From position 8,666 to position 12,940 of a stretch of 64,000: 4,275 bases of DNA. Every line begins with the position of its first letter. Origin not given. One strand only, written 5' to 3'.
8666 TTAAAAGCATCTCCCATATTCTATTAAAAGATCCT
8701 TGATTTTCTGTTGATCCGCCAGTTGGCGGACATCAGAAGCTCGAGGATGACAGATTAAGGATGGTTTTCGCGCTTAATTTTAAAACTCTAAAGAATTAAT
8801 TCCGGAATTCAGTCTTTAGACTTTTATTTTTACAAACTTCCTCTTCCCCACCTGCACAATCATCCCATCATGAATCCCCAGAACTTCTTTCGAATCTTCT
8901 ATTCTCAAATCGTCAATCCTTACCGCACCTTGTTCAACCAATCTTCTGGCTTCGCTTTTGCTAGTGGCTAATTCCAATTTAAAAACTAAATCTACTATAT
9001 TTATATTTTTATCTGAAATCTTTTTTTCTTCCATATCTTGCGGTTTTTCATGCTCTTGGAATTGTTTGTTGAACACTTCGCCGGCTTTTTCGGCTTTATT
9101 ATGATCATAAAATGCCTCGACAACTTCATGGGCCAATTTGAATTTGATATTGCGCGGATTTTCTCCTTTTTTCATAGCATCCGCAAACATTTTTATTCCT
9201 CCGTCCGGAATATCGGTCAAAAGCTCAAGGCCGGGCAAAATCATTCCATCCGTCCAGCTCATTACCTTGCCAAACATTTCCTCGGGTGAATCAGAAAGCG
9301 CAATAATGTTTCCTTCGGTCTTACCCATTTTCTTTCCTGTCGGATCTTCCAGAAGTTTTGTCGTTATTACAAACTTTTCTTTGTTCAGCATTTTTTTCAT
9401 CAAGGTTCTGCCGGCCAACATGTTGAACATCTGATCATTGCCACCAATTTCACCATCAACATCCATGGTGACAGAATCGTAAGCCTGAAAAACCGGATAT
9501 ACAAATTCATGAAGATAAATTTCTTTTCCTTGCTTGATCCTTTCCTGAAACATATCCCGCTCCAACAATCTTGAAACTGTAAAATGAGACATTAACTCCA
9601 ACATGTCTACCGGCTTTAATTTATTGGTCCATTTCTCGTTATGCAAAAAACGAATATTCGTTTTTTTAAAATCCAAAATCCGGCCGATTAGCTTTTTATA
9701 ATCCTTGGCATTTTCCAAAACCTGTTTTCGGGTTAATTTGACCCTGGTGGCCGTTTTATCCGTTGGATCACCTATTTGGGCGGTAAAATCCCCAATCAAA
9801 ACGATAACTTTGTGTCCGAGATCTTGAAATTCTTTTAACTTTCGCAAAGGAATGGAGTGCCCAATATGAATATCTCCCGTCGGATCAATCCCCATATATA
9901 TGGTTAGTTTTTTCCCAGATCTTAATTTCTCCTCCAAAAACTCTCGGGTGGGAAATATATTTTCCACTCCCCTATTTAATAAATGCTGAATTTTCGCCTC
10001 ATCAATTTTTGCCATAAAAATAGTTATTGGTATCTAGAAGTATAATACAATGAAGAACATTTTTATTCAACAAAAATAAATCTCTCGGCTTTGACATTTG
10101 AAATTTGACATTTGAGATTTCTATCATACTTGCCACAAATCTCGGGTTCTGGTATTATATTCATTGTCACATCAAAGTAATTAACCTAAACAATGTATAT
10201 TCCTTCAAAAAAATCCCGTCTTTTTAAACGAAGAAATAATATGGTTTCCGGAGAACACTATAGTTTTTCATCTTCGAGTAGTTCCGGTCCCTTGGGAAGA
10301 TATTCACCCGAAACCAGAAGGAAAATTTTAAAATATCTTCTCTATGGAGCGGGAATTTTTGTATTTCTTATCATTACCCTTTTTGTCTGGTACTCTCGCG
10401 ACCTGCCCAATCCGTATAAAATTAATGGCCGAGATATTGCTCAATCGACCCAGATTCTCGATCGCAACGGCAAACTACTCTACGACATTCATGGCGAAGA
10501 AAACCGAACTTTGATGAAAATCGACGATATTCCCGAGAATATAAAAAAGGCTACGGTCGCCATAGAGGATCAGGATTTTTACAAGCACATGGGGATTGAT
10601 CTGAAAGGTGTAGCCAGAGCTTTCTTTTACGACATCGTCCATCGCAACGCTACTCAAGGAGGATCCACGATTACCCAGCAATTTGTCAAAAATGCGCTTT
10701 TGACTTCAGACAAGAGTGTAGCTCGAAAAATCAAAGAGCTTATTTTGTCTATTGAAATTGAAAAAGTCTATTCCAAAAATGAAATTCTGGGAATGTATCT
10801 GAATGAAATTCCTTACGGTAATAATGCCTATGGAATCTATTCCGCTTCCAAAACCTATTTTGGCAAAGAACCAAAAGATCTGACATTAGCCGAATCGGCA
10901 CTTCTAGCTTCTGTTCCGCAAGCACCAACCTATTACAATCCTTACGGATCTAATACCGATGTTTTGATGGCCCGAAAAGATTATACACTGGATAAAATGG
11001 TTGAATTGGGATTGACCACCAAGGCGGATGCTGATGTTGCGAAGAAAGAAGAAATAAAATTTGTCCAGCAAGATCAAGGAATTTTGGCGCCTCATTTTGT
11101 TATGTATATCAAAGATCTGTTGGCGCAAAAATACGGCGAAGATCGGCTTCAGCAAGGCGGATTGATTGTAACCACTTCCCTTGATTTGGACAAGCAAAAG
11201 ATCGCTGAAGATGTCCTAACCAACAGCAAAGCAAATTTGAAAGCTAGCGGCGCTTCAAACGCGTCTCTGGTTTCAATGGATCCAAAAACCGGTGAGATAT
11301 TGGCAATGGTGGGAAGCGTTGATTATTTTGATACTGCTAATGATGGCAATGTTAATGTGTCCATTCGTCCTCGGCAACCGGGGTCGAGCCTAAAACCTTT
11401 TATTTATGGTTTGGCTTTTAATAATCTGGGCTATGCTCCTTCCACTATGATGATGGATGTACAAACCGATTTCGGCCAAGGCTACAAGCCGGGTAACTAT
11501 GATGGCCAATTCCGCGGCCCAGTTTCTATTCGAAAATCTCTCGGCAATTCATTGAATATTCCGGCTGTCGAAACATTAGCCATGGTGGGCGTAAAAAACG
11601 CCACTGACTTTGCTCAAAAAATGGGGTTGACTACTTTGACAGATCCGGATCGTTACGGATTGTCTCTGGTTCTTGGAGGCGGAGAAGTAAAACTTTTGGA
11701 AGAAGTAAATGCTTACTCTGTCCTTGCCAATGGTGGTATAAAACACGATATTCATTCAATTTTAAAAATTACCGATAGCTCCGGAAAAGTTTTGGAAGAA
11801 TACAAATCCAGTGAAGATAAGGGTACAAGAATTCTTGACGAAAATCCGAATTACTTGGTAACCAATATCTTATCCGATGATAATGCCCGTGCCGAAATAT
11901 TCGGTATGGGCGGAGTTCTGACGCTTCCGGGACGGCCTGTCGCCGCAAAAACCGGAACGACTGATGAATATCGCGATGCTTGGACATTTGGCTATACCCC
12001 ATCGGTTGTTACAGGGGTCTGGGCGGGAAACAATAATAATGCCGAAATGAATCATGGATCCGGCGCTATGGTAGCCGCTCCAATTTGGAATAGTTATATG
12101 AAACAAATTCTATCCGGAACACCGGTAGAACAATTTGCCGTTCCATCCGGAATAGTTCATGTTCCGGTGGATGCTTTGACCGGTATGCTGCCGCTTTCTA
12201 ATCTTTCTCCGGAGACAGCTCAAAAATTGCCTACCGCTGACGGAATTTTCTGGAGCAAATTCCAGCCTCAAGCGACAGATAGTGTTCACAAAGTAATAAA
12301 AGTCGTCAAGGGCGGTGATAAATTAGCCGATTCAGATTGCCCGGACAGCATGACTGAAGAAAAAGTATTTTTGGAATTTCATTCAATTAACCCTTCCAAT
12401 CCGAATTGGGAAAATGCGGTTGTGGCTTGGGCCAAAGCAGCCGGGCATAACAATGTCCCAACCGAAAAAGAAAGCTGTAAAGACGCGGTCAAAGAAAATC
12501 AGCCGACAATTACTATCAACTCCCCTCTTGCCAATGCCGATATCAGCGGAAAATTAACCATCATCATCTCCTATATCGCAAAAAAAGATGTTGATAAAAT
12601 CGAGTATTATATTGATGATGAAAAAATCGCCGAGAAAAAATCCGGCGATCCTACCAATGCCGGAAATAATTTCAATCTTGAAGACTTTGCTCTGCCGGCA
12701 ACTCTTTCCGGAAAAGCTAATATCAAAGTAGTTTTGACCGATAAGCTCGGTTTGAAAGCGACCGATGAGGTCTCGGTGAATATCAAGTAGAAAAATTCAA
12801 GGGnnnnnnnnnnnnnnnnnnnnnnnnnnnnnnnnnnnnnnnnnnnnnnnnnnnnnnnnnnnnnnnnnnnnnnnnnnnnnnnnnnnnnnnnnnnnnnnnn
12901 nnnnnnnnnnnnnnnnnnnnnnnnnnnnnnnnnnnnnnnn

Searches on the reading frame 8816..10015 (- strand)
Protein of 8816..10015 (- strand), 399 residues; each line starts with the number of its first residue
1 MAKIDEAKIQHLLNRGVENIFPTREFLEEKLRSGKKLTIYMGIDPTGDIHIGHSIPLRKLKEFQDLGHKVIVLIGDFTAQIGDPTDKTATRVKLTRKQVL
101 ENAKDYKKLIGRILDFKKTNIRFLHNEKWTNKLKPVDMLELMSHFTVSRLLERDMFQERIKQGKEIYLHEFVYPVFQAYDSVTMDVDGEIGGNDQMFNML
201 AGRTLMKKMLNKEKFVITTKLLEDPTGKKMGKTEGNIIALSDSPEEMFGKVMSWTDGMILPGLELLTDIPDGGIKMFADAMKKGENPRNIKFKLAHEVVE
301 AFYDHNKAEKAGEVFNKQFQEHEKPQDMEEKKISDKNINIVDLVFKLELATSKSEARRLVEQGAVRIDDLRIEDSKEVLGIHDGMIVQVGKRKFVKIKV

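Call 8: search_protein_families(library=ncbifam, proteins=[window:8816-10015:-], max_evalue=0.01)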
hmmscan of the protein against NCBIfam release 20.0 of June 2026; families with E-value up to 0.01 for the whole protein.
window:8816-10015:- (399 aa): 8 families
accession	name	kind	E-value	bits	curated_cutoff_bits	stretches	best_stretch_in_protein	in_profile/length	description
TIGR00234.1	tyrS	equivalog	1.1e-107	360.7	113.8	1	8-398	6-404/406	tyrosine--tRNA ligase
NF006330.0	PRK08560.1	equivalog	7.4e-27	94.3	220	1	11-252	8-246/342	tyrosine--tRNA ligase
TIGR00233.1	trpS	equivalog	3.6e-11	42.9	176.75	1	36-258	2-223/328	tryptophan--tRNA ligase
NF008925.0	PRK12285.1-2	equivalog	9.2e-09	34.7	451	1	9-253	35-275/365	tryptophan--tRNA ligase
NF008927.0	PRK12285.1-4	equivalog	9.1e-06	24.9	478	1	29-77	66-115/385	tryptophan--tRNA ligase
NF008928.0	PRK12285.1-5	equivalog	6e-05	21.8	891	1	10-80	66-136/530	tryptophan--tRNA ligase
NF008926.0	PRK12285.1-3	equivalog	0.0011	18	320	1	13-79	42-108/429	tryptophan--tRNA ligase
NF008924.0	PRK12285.1-1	equivalog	0.0061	15.8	644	0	26-66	63-103/381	tryptophan--tRNA ligase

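Call 9: search_protein_families(library=pfam, proteins=[window:8816-10015:-], max_evalue=0.01)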
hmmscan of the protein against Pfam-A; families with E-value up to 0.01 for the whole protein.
window:8816-10015:- (399 aa): 3 families
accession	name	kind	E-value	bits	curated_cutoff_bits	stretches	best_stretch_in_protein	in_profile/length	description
PF00579.31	tRNA-synt_1b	-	9.5e-68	229.1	21.1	1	34-320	3-292/292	tRNA synthetases class I (W and Y)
PF22421.1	SYY_C-terminal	-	4.1e-09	36.6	27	1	326-394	7-80/83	Tyrosine--tRNA ligase SYY-like C-terminal domain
PF01479.30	S4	-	1.1e-06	28.7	22.8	1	341-380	4-43/48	S4 domain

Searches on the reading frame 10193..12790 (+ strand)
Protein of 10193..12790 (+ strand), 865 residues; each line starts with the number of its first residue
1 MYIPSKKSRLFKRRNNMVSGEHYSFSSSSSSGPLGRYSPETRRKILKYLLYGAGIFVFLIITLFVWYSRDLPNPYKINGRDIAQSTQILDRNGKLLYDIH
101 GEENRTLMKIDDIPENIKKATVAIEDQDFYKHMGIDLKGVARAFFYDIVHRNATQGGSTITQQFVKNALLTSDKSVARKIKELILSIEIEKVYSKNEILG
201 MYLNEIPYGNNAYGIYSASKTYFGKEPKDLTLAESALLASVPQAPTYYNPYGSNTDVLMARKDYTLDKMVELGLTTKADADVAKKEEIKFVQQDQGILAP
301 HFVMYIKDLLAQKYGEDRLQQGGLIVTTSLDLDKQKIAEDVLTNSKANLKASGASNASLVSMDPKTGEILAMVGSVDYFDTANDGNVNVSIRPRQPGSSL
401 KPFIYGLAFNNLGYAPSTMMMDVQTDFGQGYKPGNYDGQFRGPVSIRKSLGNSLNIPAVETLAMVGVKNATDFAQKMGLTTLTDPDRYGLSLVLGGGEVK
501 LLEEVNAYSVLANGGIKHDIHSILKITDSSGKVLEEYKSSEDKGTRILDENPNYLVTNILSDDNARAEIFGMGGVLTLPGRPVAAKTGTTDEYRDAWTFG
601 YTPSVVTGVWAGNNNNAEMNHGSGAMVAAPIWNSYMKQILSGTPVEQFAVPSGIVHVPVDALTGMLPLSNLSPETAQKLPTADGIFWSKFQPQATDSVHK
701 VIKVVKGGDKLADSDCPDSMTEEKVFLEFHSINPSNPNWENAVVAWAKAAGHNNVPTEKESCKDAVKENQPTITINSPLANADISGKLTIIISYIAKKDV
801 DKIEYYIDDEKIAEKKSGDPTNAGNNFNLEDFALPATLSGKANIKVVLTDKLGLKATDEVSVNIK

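Call 8: search_protein_families(library=ncbifam, proteins=[window:10193-12790:+], max_evalue=0.01)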
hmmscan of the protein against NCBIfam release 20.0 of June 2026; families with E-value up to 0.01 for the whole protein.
window:10193-12790:+ (865 aa): 16 families
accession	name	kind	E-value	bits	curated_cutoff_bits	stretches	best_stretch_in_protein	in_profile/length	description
TIGR02074.1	PBP_1a_fam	subfamily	5.9e-157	523.7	508.75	1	104-640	1-533/535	PBP1A family penicillin-binding protein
TIGR02073.1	PBP_1c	equivalog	2.2e-143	479.5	494.2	1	83-818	9-696/728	penicillin-binding protein 1C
NF051885.1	tranpepglycosPbpC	equivalog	1.2e-128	430.5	900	1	77-651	48-605/632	multimodular transpeptidase-transglycosylase PbpC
TIGR02071.1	PBP_1b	equivalog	4.1e-91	306.2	717.75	1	102-680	144-718/729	penicillin-binding protein 1B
NF008643.0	PRK11636.1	equivalog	4.6e-91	306.4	1263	3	60-344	22-305/850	peptidoglycan glycosyltransferase/peptidoglycan DD-transpeptidase MrcA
NF038276.1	strep_PBP2A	exception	8.2e-91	305.3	1100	1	32-652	28-649/716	penicillin-binding protein PBP2A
NF008414.0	PRK11240.1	equivalog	1e-78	265.3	1121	1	59-652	19-577/774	peptidoglycan glycosyltransferase PbpC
NF038272.1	strep_PBP1A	exception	9.2e-77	258.8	1075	1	44-655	6-646/658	penicillin-binding protein PBP1A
NF038274.1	strep_PBP1B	exception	4.3e-71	240.2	1225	2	81-257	58-239/745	penicillin-binding protein PBP1B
NF011423.0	PRK14850.1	equivalog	4.4e-66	223.7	1275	1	103-669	155-720/764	penicillin-binding protein 1b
NF007061.0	PRK09506.1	equivalog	2.3e-65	220.9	1120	1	102-662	208-767/825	bifunctional glycosyl transferase/transpeptidase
NF010008.0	PRK13481.1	equivalog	1.8e-43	148.8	270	1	102-275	77-255/269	glycosyltransferase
TIGR02070.1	mono_pep_trsgly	equivalog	6.7e-39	133.7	182.65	1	105-272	55-221/224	monofunctional biosynthetic peptidoglycan transglycosylase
TIGR03423.1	pbp2_mrdA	equivalog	5.1e-11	41.8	455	1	321-375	224-268/593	penicillin-binding protein 2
TIGR02214.1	spoVD_pbp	equivalog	1.4e-06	26.9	688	1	323-383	210-266/636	stage V sporulation protein D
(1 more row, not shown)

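Call 9: search_protein_families(library=pfam, proteins=[window:10193-12790:+], max_evalue=0.01)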
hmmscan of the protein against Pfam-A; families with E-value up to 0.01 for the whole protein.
window:10193-12790:+ (865 aa): 3 families
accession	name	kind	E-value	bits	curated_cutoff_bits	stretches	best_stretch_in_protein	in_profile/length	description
PF00912.28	Transgly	-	3.3e-63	212.8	27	1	93-269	2-177/178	Transglycosylase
PF00905.27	Transpeptidase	-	8.1e-19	68.4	22.1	1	358-636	2-298/299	Penicillin binding protein transpeptidase domain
PF17957.7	Big_7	-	1.5e-06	29.1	24.1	1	771-818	1-50/70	Bacterial Ig domain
